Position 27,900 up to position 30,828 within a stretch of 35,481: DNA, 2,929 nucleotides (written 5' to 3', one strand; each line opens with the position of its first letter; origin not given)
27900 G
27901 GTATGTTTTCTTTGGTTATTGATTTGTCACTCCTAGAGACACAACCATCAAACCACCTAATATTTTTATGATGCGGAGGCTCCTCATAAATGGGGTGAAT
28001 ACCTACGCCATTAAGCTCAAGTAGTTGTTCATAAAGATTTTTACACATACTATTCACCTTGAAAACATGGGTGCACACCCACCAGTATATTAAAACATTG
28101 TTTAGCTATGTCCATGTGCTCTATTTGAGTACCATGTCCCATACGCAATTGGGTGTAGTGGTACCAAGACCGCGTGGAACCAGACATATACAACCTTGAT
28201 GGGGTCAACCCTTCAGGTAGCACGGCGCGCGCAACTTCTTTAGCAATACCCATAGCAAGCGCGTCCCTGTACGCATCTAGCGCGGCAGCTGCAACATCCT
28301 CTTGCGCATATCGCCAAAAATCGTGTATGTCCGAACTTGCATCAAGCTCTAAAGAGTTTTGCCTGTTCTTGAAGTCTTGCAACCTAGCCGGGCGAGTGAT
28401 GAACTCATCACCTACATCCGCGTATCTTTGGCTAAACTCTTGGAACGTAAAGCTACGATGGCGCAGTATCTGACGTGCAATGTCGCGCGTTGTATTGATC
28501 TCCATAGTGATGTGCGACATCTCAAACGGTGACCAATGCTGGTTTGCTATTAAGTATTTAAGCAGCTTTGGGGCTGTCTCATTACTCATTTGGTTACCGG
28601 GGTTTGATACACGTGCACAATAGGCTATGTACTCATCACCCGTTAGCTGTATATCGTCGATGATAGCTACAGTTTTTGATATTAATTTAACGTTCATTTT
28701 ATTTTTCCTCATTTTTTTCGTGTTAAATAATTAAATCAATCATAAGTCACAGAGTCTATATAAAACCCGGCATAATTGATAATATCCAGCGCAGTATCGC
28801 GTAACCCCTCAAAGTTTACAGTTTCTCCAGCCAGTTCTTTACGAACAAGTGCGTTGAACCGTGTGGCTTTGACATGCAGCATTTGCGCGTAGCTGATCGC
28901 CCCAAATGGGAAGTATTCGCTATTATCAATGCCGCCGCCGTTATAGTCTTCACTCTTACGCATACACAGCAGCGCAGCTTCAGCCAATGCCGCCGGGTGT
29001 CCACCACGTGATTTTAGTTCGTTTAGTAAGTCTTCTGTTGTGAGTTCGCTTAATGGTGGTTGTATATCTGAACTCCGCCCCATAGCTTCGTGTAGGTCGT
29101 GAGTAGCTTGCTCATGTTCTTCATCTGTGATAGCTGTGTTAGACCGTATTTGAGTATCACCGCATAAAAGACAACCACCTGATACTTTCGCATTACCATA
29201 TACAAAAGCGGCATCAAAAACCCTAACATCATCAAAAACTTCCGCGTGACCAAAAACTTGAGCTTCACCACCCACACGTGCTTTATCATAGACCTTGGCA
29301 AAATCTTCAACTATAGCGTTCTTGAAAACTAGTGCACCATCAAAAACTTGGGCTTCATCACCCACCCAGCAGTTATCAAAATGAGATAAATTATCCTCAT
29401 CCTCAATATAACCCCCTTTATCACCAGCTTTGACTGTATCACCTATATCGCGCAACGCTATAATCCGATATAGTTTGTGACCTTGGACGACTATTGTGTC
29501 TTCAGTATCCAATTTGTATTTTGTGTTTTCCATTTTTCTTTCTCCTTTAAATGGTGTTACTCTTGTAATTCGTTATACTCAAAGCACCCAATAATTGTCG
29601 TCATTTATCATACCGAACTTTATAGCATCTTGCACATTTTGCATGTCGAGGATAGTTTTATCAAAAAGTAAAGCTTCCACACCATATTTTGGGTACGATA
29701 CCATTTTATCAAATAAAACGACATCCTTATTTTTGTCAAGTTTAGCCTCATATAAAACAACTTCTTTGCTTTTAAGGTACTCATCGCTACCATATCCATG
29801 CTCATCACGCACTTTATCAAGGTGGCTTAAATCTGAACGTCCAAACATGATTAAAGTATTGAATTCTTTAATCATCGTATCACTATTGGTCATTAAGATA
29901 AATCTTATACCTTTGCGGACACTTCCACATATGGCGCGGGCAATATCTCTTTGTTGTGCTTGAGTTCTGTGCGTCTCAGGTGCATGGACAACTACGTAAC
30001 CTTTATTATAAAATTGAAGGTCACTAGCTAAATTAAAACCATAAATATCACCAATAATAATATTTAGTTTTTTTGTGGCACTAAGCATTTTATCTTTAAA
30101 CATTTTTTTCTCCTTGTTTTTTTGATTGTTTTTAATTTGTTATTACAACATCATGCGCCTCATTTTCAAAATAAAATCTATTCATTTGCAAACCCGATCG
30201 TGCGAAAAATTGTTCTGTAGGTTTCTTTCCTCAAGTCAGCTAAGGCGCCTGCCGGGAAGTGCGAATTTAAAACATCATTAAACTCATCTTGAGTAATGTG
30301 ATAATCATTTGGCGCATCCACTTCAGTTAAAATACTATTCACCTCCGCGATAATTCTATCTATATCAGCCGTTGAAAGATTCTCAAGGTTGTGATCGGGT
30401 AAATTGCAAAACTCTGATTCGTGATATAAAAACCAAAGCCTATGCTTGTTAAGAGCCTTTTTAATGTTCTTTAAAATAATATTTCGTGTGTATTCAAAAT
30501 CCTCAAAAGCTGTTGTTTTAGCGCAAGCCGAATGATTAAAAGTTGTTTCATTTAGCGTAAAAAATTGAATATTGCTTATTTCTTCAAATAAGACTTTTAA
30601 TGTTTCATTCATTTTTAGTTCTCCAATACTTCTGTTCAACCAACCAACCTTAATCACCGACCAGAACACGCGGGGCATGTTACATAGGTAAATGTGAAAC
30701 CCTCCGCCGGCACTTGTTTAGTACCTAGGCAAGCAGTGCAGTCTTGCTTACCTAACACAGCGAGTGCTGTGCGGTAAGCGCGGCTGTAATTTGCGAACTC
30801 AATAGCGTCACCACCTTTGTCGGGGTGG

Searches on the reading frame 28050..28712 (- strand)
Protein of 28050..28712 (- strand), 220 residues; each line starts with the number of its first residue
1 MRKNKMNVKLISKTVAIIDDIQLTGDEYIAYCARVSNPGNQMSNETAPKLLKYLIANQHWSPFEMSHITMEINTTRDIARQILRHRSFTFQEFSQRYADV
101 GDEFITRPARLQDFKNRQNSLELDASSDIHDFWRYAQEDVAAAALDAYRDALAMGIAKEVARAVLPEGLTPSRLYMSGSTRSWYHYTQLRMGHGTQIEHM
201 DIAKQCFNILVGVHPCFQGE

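Call 50: search_protein_families(library=phrogs, proteins=[window:28050-28712:-], max_evalue=0.01)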
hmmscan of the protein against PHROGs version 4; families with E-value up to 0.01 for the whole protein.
window:28050-28712:- (220 aa): 4 families
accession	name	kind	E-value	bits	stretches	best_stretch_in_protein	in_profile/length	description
phrog_85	-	DNA, RNA and nucleotide metabolism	1.6e-64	219.8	1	2-215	367-577/866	thymidylate synthase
phrog_10644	-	DNA, RNA and nucleotide metabolism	2.2e-45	155.6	1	69-211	2-144/160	thymidylate synthase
phrog_22708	-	DNA, RNA and nucleotide metabolism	5.1e-14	53.2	1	24-100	39-126/242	thymidylate synthase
phrog_28804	-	DNA, RNA and nucleotide metabolism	0.0032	18.8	1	139-206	5-70/91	thymidylate synthase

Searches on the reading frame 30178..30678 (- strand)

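Call 50: search_protein_families(library=phrogs, proteins=[window:30178-30678:-], max_evalue=0.01)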
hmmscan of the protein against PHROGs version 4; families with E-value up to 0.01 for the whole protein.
window:30178-30678:- (166 aa): 1 family
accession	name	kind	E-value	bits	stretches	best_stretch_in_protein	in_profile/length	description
phrog_1388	-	unknown function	0.0052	18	1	50-120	55-123/143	-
